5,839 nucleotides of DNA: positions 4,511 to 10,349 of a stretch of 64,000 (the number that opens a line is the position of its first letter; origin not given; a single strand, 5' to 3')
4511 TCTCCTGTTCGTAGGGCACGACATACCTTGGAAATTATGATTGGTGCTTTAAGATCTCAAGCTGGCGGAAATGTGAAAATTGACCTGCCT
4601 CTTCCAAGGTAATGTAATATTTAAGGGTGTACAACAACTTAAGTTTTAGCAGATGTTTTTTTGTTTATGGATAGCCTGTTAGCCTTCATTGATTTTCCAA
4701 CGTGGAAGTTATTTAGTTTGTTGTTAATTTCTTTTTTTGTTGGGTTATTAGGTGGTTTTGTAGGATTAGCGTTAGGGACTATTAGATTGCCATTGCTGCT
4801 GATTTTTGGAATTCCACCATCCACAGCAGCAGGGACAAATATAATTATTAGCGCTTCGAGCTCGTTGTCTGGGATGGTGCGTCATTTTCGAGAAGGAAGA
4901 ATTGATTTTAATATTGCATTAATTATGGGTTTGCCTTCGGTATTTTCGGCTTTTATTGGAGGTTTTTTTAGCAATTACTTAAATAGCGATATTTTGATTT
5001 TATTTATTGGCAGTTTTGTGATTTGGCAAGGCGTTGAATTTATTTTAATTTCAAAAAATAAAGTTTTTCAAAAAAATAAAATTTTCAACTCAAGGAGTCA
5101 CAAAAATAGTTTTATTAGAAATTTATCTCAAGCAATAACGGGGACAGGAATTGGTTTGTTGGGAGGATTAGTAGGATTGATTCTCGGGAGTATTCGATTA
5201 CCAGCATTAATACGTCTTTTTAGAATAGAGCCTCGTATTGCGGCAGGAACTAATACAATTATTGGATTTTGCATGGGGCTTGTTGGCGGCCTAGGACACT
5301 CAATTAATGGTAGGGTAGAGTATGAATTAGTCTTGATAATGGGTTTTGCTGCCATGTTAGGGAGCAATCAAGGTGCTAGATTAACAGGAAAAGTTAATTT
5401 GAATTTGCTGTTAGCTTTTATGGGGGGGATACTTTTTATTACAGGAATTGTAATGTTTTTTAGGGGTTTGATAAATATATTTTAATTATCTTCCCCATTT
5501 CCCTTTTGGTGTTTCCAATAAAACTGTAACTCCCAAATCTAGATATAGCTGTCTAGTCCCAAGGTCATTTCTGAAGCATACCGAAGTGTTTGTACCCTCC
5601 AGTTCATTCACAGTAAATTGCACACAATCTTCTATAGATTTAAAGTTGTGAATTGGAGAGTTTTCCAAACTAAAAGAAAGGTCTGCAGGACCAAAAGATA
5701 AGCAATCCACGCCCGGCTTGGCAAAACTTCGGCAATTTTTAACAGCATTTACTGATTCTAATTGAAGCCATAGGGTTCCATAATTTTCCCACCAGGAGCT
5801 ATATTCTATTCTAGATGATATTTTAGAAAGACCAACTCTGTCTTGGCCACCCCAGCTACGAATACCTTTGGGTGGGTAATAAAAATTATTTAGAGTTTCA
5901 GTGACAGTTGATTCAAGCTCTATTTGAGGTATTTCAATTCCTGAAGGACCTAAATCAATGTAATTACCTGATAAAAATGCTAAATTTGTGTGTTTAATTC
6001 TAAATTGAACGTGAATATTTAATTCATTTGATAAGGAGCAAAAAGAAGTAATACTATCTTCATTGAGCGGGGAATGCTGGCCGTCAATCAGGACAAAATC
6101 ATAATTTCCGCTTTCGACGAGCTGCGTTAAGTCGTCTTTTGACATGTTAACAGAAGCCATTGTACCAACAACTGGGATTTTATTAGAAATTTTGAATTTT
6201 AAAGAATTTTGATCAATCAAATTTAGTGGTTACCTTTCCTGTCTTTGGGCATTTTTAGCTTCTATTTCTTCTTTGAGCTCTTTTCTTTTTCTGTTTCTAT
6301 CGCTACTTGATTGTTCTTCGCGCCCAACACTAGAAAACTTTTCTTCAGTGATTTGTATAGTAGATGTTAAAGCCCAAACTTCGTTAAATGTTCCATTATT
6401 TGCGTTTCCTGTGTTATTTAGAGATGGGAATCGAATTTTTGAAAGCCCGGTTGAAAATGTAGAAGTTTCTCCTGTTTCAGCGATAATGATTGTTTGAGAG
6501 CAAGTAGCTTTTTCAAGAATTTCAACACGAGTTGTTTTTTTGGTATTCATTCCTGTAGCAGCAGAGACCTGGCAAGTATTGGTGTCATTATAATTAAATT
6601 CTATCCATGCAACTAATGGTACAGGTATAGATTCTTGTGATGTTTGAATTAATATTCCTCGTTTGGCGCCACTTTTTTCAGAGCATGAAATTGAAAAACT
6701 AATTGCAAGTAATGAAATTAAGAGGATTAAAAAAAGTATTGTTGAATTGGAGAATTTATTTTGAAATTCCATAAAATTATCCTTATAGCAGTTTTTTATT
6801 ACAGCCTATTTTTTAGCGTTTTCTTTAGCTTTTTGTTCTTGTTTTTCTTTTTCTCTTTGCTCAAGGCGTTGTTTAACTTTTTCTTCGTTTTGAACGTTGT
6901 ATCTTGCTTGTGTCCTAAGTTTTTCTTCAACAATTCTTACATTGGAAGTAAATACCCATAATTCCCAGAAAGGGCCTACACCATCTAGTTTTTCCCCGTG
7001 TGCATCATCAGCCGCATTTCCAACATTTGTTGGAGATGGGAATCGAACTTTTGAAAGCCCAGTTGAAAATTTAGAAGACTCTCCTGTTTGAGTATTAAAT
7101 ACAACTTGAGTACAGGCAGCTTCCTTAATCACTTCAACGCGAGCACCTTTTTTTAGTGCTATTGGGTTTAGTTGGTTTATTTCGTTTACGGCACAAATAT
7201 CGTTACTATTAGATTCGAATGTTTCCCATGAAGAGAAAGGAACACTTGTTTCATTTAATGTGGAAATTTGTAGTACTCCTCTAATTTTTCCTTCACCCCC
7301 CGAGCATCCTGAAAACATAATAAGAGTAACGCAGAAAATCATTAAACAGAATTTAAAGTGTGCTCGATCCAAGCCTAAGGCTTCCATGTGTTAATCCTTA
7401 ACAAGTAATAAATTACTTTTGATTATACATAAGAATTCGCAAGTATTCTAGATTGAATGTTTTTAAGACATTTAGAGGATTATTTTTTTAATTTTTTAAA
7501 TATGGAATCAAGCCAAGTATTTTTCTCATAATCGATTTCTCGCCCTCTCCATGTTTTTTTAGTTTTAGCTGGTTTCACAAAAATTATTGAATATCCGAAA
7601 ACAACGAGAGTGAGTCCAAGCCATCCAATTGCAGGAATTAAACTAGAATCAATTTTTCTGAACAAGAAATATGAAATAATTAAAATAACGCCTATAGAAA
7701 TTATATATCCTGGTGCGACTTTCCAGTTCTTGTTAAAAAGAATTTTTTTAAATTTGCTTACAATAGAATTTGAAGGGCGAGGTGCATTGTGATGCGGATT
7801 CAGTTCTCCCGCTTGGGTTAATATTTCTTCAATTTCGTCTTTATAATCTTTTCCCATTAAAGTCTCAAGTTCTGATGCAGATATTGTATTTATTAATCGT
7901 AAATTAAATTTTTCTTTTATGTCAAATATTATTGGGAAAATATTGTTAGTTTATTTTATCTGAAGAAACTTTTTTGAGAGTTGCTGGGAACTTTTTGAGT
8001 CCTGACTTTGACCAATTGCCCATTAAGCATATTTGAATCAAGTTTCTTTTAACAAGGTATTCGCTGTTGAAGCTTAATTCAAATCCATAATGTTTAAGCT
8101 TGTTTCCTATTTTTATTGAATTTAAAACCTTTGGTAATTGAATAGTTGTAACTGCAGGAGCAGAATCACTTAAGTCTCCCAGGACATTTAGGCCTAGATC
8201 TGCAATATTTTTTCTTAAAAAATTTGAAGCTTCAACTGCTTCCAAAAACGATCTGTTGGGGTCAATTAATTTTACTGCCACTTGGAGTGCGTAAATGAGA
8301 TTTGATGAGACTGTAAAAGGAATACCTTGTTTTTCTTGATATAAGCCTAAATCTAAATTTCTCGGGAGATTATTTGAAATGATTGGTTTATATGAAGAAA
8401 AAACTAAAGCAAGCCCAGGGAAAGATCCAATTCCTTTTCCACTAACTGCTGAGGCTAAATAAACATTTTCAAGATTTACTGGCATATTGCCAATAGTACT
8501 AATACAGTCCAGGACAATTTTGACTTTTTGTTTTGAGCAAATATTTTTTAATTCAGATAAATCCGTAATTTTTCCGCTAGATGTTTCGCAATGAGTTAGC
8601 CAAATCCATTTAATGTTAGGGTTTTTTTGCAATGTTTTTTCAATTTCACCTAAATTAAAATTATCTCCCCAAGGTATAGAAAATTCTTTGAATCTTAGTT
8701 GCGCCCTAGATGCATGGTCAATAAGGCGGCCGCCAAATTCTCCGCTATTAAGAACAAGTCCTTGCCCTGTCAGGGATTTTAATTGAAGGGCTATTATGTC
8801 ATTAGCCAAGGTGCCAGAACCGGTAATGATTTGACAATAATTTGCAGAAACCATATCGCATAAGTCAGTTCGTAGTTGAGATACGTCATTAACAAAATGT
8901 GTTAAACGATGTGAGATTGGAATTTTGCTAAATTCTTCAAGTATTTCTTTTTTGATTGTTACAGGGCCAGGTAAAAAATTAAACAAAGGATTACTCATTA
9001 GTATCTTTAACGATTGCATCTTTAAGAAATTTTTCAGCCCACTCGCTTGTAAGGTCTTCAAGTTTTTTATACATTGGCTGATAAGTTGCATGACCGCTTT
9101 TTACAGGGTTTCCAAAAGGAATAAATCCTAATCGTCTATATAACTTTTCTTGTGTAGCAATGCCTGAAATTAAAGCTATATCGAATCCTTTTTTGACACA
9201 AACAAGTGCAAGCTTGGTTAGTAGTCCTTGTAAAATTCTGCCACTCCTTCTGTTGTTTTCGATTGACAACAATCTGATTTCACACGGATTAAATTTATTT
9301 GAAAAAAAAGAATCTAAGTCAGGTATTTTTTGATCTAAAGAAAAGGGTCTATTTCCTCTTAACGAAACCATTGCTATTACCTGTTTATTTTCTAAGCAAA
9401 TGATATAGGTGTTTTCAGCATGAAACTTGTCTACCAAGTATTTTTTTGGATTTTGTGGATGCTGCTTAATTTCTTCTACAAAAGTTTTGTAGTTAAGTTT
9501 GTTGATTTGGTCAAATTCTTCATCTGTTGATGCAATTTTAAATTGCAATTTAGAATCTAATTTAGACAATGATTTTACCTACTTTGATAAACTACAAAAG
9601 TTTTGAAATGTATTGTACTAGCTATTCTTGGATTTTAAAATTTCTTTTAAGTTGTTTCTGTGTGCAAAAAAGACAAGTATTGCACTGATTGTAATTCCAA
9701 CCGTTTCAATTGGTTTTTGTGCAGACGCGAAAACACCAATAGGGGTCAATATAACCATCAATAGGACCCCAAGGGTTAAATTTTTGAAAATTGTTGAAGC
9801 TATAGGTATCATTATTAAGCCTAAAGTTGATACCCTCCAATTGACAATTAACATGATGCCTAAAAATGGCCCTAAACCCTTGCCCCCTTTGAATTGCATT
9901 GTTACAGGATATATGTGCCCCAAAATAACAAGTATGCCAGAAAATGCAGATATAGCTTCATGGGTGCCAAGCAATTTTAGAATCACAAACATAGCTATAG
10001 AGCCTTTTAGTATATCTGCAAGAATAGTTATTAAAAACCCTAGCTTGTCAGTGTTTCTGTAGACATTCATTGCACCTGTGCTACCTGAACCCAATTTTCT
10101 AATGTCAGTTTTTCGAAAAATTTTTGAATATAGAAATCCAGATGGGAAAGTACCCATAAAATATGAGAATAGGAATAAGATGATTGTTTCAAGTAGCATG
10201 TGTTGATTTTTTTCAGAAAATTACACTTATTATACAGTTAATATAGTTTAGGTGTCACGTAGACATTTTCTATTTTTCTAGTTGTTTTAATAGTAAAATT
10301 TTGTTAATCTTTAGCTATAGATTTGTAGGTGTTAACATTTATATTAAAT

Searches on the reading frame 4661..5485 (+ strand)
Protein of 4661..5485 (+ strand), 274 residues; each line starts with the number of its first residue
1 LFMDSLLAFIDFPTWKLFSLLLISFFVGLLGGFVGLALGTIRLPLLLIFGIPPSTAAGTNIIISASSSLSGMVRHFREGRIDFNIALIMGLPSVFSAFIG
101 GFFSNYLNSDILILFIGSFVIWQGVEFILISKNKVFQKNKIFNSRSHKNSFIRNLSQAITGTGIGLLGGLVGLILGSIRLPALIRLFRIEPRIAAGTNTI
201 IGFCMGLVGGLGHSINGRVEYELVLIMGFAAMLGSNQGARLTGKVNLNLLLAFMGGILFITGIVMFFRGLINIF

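Call 22: search_protein_families(library=pfam, proteins=[window:4661-5485:+], max_evalue=0.0001)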
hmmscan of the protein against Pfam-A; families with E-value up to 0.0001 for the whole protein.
window:4661-5485:+ (274 aa): 1 family
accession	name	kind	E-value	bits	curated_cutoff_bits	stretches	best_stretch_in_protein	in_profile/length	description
PF01925.25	TauE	-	5.9e-43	147.7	32.6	1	20-265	1-237/237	Sulfite exporter TauE/SafE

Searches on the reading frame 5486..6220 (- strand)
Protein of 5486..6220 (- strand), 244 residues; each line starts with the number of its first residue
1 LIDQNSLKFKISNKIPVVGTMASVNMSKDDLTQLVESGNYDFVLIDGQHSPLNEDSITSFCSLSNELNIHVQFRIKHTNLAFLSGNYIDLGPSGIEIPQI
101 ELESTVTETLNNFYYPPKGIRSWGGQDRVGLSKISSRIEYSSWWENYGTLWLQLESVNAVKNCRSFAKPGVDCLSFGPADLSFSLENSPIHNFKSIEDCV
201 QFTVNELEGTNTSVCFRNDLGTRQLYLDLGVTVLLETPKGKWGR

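Call 22: search_protein_families(library=pfam, proteins=[window:5486-6220:-], max_evalue=0.0001)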
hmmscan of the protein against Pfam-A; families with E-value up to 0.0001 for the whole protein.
window:5486-6220:- (244 aa): 1 family
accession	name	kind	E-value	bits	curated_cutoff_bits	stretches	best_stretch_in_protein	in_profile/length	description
PF03328.21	HpcH_HpaI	-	1.2e-12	48.1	25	1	25-188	7-161/221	HpcH/HpaI aldolase/citrate lyase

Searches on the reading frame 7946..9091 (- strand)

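Call 22: search_protein_families(library=pfam, proteins=[window:7946-9091:-], max_evalue=0.0001)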
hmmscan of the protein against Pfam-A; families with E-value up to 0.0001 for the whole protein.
window:7946-9091:- (381 aa): 2 families
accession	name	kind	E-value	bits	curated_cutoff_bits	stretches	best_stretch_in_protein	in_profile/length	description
PF00266.25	Aminotran_5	-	2.2e-08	33.9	21.5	1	60-217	35-198/371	Aminotransferase class-V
PF00155.27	Aminotran_1_2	-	5.7e-05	22.9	19.7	1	58-195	39-185/361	Aminotransferase class I and II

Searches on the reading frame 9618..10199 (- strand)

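Call 22: search_protein_families(library=pfam, proteins=[window:9618-10199:-], max_evalue=0.0001)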
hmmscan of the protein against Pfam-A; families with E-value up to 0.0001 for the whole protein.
window:9618-10199:- (193 aa): 1 family
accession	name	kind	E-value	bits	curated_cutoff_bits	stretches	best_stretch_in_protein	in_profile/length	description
PF02660.20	G3P_acyltransf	-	1.3e-35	123.4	24.1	1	12-187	2-164/164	Glycerol-3-phosphate acyltransferase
